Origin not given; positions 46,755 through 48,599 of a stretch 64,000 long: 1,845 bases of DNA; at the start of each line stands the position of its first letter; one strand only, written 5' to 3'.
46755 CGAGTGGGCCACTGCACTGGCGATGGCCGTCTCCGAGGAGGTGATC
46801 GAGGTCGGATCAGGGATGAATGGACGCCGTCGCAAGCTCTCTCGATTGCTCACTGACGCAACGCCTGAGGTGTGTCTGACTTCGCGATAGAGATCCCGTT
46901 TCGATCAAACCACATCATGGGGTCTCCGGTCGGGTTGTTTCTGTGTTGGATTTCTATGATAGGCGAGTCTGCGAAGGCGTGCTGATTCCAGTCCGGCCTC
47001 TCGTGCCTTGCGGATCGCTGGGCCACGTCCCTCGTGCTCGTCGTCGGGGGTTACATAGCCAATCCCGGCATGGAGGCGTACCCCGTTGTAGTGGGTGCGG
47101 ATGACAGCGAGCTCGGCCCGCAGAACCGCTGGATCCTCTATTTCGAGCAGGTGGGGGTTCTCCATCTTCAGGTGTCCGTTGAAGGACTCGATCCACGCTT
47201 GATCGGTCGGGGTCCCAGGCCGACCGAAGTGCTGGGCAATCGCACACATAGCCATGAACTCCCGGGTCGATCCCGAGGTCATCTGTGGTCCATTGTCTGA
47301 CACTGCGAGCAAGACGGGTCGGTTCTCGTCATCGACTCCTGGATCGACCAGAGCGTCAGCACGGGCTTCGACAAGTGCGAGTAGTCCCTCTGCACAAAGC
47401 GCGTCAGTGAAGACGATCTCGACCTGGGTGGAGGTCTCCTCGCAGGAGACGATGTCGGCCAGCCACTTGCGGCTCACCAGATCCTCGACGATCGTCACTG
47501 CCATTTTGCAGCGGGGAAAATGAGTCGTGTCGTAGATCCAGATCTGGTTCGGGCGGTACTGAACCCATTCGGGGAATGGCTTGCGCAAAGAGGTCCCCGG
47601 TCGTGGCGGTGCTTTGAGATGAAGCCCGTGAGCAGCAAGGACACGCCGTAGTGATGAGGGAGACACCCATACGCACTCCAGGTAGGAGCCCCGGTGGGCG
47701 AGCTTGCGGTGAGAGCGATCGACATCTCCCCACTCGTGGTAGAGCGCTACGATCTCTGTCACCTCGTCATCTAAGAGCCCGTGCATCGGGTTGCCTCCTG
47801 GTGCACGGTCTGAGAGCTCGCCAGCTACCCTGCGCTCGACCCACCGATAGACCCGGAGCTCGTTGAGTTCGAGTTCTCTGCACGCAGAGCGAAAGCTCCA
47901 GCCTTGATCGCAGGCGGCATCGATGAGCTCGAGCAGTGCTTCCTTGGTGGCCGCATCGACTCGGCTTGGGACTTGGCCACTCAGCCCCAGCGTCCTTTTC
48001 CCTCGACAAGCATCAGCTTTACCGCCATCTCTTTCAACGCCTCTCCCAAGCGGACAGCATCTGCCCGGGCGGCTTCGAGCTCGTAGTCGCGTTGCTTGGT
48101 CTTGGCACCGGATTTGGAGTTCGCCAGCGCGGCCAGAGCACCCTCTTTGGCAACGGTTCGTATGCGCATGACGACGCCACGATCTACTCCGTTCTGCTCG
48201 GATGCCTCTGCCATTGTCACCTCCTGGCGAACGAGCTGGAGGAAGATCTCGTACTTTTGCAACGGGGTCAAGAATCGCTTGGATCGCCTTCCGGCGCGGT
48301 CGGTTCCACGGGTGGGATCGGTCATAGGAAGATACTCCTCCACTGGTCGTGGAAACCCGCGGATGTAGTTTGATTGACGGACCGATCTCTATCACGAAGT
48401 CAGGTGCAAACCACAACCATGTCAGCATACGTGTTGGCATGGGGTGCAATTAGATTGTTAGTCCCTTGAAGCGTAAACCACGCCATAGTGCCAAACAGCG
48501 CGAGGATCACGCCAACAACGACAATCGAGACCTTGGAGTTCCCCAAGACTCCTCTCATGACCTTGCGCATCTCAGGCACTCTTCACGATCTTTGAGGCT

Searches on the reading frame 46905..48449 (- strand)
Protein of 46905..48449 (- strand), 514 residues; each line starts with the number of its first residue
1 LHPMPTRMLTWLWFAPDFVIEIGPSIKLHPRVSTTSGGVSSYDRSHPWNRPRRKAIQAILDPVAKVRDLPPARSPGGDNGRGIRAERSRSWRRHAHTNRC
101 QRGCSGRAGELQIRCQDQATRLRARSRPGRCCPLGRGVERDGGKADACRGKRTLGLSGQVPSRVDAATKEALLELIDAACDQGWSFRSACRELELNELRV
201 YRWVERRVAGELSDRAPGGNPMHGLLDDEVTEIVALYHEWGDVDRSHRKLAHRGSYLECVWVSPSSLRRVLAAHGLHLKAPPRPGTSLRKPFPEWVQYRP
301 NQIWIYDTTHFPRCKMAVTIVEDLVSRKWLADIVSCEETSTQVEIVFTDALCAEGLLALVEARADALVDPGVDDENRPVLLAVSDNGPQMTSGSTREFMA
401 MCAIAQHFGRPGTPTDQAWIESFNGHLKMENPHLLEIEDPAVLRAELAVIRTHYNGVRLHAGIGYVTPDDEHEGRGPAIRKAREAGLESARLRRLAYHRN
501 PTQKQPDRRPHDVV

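Call 46: search_protein_families(library=pfam, proteins=[window:46905-48449:-], max_evalue=0.001)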
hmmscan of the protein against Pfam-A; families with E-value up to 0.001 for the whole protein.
window:46905-48449:- (514 aa): 4 families
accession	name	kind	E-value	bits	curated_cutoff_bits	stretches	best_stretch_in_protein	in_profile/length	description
PF13683.12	rve_3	-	9.6e-13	48.1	26.5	1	404-468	3-67/67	Integrase core domain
PF00665.32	rve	-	9.4e-11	42.3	32.6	1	298-414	2-102/102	Integrase core domain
PF13551.12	HTH_29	-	2e-05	25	28.1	1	179-231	7-63/64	Winged helix-turn helix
PF13565.12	HTH_32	-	0.00093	20.1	33.7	0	200-271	2-73/73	Homeodomain-like domain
